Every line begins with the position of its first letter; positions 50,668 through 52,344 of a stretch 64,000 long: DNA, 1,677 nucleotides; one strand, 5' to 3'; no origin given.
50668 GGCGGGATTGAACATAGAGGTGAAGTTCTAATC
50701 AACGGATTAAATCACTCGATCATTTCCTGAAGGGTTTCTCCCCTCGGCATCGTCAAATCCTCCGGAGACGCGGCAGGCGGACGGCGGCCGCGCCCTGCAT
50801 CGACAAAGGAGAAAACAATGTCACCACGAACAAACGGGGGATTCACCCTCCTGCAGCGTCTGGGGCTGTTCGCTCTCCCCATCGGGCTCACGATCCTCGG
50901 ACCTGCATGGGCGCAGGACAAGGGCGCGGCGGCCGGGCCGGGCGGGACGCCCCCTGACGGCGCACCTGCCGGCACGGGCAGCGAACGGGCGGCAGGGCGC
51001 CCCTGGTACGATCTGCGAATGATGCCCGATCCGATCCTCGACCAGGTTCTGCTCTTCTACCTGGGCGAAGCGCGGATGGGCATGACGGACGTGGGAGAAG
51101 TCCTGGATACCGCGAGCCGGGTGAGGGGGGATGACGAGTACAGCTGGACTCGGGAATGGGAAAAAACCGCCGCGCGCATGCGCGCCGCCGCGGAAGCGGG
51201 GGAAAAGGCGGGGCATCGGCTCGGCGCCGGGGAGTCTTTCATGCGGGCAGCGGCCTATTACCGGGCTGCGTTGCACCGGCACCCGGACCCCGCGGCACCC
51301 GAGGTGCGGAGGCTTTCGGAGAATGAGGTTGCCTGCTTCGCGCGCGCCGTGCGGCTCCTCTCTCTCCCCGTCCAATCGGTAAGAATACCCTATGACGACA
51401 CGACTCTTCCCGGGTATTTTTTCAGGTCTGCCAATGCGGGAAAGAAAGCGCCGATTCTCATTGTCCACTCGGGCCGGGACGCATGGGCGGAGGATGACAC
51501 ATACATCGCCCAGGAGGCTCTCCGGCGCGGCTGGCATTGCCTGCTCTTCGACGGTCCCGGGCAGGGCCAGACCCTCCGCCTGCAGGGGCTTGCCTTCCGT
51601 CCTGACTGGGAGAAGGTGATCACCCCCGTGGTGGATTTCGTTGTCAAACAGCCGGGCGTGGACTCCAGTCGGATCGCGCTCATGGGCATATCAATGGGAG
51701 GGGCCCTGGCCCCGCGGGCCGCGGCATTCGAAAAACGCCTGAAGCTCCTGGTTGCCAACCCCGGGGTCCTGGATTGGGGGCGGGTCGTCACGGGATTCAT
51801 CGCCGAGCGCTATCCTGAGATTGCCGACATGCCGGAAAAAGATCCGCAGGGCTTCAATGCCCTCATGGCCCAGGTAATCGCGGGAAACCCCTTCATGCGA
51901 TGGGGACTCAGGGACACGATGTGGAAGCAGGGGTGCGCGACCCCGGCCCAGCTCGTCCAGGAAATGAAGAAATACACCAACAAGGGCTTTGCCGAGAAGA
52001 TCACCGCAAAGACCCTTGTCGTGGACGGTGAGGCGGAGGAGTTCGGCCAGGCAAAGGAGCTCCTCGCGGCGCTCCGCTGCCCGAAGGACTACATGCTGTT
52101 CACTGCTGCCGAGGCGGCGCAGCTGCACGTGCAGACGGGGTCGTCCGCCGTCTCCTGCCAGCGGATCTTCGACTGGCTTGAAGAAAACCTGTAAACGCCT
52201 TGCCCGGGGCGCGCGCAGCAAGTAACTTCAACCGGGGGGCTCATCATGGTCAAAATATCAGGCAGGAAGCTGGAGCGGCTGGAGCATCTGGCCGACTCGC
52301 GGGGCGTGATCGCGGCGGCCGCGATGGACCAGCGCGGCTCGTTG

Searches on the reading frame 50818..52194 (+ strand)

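Call 7: search_protein_families(library=pfam, proteins=[window:50818-52194:+], max_evalue=0.001)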
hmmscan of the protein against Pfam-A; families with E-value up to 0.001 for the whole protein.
window:50818-52194:+ (458 aa): 7 families
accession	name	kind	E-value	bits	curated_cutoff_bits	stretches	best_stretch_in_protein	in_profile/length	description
PF12697.13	Abhydrolase_6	-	8.8e-09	36.8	26.3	1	213-408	1-177/217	Alpha/beta hydrolase family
PF00326.27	Peptidase_S9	-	1.7e-07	31.4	22.6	1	271-347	51-130/213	Prolyl oligopeptidase family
PF06500.17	FrsA-like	-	1.9e-07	30.7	22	1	95-310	85-292/414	Esterase FrsA-like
PF05448.18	AXE1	-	1.4e-05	24.4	21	1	271-336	163-230/321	Acetyl xylan esterase (AXE1)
PF12146.15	Hydrolase_4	-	2.8e-05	24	27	1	211-316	5-110/239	Serine aminopeptidase, S33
PF00561.26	Abhydrolase_1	-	0.00026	21.2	25.8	1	212-305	2-91/245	alpha/beta hydrolase fold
PF02129.25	Peptidase_S15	-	0.0004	20.6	23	0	206-322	14-134/262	X-Pro dipeptidyl-peptidase (S15 family)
